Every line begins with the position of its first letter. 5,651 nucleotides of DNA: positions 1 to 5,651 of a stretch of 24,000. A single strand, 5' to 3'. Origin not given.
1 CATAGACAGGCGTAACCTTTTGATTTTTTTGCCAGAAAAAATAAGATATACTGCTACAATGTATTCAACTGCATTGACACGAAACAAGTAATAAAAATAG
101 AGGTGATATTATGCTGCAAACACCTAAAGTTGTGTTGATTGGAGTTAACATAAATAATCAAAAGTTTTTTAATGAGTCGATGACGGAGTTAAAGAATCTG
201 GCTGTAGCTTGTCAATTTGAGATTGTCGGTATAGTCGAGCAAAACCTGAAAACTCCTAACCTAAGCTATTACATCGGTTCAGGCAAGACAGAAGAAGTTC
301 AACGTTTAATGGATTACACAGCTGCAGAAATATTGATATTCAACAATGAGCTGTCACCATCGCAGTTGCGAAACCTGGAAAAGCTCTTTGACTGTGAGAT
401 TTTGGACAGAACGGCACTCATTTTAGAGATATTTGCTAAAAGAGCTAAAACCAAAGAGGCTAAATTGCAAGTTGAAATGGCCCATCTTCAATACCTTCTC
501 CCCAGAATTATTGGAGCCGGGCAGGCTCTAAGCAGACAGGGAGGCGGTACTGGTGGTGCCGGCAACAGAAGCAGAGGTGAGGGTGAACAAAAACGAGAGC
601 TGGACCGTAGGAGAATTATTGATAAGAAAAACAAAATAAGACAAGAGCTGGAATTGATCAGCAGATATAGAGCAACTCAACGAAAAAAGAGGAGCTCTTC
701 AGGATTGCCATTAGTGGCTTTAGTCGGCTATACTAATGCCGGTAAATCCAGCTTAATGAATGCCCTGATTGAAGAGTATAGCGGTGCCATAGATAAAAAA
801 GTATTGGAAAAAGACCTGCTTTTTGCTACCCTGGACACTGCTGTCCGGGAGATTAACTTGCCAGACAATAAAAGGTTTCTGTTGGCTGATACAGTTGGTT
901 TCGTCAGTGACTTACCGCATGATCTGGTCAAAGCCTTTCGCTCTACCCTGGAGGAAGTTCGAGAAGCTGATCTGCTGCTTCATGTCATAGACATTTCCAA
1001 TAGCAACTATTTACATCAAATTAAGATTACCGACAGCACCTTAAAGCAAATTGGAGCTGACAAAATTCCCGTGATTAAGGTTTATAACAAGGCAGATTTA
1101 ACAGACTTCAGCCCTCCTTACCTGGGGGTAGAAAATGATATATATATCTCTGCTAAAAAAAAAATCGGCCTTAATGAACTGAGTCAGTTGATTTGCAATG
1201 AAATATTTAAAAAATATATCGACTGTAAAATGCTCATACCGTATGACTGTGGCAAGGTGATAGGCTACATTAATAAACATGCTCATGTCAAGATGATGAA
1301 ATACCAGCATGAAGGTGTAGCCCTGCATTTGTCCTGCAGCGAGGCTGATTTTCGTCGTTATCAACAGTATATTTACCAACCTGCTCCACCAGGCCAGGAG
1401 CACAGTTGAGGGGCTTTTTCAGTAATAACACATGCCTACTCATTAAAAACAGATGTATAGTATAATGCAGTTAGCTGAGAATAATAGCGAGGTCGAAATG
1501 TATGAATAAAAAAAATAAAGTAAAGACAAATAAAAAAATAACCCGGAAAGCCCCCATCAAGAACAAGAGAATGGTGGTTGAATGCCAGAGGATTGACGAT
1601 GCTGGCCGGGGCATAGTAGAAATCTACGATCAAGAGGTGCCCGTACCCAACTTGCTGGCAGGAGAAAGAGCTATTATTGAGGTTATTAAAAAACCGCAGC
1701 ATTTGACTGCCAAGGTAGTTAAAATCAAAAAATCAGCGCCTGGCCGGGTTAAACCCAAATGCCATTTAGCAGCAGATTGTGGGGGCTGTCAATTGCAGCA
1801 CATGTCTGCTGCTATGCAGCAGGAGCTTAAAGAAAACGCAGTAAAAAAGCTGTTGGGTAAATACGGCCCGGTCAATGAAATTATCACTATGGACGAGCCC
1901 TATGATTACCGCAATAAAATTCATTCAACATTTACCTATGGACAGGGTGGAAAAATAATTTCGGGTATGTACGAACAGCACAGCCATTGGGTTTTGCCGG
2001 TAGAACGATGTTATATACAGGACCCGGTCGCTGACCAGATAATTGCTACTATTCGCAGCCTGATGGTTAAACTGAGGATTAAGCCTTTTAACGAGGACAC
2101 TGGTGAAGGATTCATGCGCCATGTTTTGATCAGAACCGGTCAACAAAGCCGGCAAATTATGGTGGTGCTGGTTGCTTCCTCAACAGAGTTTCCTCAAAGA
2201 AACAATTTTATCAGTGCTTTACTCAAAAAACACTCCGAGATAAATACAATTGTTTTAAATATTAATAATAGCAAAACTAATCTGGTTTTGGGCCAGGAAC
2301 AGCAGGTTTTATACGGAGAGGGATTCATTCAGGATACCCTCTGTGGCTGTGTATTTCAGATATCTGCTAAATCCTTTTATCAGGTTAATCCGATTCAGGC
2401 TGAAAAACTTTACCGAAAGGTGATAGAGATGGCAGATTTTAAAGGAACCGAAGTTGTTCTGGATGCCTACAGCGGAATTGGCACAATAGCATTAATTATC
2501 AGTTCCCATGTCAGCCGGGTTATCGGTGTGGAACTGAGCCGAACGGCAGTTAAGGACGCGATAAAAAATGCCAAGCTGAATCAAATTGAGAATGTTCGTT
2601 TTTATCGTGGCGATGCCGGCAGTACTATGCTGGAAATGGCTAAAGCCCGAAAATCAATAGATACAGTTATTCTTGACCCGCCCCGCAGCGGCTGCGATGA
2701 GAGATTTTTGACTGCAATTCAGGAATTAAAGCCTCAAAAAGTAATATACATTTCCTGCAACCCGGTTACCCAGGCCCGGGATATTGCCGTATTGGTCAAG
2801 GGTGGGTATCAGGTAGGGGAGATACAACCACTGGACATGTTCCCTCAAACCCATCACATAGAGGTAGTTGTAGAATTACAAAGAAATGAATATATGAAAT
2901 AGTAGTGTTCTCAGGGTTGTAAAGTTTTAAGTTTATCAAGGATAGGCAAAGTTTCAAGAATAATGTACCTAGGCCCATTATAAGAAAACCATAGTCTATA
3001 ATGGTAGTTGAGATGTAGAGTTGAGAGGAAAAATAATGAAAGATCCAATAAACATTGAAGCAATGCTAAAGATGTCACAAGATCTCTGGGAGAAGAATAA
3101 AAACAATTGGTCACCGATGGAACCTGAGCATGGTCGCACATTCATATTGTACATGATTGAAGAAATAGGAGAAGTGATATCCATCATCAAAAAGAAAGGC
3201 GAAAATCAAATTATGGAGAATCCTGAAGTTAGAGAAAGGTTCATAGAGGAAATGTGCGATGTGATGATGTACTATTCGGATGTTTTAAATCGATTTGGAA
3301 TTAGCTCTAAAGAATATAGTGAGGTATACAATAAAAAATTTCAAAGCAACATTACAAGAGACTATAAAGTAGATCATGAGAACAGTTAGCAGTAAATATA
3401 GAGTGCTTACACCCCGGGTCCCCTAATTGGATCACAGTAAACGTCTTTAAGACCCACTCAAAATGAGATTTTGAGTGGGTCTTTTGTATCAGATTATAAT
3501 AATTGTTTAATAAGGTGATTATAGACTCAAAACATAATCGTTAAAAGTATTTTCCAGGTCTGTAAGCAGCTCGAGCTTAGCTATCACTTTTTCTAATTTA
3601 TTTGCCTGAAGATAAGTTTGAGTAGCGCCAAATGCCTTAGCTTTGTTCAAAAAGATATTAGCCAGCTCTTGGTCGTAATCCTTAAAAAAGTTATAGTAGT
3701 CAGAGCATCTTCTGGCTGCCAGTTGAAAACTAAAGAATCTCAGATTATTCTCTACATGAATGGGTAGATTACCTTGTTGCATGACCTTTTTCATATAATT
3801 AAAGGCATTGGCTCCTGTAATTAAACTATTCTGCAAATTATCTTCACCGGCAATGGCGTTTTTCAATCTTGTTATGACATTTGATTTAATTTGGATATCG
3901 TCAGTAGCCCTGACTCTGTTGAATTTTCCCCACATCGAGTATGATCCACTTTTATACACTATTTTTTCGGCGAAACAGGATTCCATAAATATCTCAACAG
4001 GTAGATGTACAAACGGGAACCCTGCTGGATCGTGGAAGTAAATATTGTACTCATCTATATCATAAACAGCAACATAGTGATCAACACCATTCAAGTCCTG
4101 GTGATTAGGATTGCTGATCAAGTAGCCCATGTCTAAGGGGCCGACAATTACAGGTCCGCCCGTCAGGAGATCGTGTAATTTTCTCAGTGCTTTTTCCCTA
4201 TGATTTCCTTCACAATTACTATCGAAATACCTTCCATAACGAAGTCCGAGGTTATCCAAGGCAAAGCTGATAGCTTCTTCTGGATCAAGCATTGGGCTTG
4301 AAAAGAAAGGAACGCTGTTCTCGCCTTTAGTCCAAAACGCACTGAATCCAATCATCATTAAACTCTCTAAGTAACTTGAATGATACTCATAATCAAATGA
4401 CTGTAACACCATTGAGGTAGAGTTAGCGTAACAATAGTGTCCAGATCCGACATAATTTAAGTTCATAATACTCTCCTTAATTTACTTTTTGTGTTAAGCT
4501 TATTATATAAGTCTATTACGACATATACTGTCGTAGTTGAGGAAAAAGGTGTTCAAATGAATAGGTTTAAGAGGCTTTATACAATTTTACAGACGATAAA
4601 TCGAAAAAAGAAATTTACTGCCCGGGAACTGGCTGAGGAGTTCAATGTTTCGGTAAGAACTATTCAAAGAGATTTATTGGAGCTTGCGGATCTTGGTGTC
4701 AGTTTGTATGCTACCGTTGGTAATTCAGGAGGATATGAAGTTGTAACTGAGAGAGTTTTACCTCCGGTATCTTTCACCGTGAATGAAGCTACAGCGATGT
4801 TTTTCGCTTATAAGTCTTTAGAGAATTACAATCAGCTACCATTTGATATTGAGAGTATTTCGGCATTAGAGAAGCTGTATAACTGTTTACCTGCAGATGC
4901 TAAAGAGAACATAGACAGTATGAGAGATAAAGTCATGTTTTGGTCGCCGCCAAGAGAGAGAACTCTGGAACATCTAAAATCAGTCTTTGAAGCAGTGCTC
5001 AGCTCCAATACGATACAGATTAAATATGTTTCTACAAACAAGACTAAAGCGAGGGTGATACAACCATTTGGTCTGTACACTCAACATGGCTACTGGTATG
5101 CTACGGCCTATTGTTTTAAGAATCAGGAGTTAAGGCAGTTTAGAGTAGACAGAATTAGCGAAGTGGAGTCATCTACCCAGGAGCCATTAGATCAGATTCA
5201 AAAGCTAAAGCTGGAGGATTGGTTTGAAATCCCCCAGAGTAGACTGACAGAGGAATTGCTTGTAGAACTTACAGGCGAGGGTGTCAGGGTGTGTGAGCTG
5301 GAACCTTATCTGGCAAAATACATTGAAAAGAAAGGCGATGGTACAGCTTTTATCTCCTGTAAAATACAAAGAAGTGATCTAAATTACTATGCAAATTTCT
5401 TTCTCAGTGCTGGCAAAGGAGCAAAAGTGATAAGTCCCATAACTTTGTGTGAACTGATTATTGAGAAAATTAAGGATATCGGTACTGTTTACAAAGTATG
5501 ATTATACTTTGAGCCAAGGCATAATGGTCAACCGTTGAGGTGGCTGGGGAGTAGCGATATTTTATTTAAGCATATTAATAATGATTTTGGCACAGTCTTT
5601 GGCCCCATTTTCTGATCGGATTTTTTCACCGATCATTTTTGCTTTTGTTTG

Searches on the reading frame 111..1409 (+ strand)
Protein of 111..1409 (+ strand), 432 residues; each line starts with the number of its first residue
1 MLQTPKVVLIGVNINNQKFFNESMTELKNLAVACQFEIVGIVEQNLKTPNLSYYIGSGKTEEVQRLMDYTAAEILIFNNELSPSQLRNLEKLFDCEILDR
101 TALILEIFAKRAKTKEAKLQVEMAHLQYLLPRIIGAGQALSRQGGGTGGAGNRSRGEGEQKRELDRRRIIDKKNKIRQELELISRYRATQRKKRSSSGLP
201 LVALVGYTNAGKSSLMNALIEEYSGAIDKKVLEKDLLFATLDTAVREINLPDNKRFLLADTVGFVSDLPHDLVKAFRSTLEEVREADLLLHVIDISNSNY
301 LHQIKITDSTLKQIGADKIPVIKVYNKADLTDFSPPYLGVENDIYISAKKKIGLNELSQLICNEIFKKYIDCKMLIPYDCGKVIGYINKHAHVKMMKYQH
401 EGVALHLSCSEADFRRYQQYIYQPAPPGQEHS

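Call 8: search_protein_families(library=pfam, proteins=[window:111-1409:+], max_evalue=0.001)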
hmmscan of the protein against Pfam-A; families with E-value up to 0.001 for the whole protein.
window:111-1409:+ (432 aa): 4 families
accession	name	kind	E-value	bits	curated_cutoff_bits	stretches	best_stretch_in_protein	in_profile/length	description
PF13167.11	GTP-bdg_N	-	3.2e-30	105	25.4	1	22-109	2-89/89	GTP-binding GTPase N-terminal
PF16360.10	GTP-bdg_M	-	1.2e-24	87.1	29.5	1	111-194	1-79/79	GTP-binding GTPase Middle Region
PF01926.29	MMR_HSR1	-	5e-20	72.1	21.9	1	202-327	2-113/113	50S ribosome-binding GTPase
PF00009.33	GTP_EFTU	-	0.00042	20.4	26.5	0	202-332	6-135/188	Elongation factor Tu GTP binding domain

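Call 19: list_cluster_members(proteins=[window:111-1409:+, window:8587-9435:+, window:9432-10394:+, window:10459-11103:+, window:11100-11336:+, window:11740-12432:+, window:12706-14271:+, window:15615-16487:+, window:16702-18219:+, window:19950-22139:-])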
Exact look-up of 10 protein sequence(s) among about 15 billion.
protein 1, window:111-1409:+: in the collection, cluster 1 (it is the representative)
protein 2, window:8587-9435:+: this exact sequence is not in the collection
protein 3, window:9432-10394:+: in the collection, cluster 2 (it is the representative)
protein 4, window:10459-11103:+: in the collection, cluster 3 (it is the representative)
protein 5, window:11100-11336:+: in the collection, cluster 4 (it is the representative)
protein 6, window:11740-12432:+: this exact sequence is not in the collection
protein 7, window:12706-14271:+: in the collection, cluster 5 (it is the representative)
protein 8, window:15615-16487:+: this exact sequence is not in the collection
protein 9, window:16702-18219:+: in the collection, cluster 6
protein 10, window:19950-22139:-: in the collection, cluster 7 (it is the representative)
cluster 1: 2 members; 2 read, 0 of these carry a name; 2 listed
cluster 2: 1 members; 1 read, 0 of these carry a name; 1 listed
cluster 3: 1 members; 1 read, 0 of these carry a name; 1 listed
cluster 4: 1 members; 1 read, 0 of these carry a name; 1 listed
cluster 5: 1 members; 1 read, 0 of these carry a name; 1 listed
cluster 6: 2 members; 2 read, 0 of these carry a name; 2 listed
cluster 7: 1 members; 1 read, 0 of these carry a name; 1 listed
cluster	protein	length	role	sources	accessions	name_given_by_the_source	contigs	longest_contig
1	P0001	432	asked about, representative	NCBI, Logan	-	-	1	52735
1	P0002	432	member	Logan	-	-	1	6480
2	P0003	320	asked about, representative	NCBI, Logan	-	-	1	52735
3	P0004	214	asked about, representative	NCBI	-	-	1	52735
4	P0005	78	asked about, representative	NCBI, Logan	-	-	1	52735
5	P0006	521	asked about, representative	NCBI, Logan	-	-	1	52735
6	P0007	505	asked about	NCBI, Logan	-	-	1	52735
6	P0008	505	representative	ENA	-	-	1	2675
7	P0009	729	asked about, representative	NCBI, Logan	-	-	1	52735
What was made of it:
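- On Integrase-mediated genomic island (attL/attR): Window proteins are singletons at 90% identity (call 19).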

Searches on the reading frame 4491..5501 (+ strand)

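Call 8: search_protein_families(library=pfam, proteins=[window:4491-5501:+], max_evalue=0.001)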
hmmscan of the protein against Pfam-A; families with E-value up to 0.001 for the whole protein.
window:4491-5501:+ (336 aa): 4 families
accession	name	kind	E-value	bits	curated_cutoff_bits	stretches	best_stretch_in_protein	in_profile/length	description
PF13280.12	WYL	-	1.5e-17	63.8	21.8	1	160-226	1-69/70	WYL domain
PF08279.18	HTH_11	-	2.1e-12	47.2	25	1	28-82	1-54/55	HTH domain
PF08220.18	HTH_DeoR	-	6.1e-08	32.7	21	1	28-70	1-43/57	DeoR-like helix-turn-helix domain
PF19187.6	HTH_PafC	-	1e-06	29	32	1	25-117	2-101/115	PafC helix-turn-helix domain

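Call 89: search_protein_families(library=padloc, proteins=[window:4491-5501:+], max_evalue=0.001)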
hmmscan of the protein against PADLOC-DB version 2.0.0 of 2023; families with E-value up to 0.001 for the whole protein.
window:4491-5501:+ (336 aa): 5 families
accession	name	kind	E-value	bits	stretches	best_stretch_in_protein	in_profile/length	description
PDLC01457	WYL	-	3.3e-48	162.3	1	25-317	2-227/229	"CAS-I,CAS-II,CAS-III,CAS-IV,CAS-V,CAS-VI; associated_signaling"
PDLC01652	WYL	-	1.7e-26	91.5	1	146-330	4-161/162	"CAS-I,CAS-II,CAS-III,CAS-IV,CAS-V,CAS-VI; associated_signaling"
PDLC01766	Cas3c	-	4.9e-10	36.3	1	24-231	5-209/1009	-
PDLC03787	RTasWYL-YodC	-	7.9e-06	23.2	1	159-227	278-349/354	DRT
PDLC01879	CARF3--CARF_TM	-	0.00011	20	1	30-71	159-200/222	-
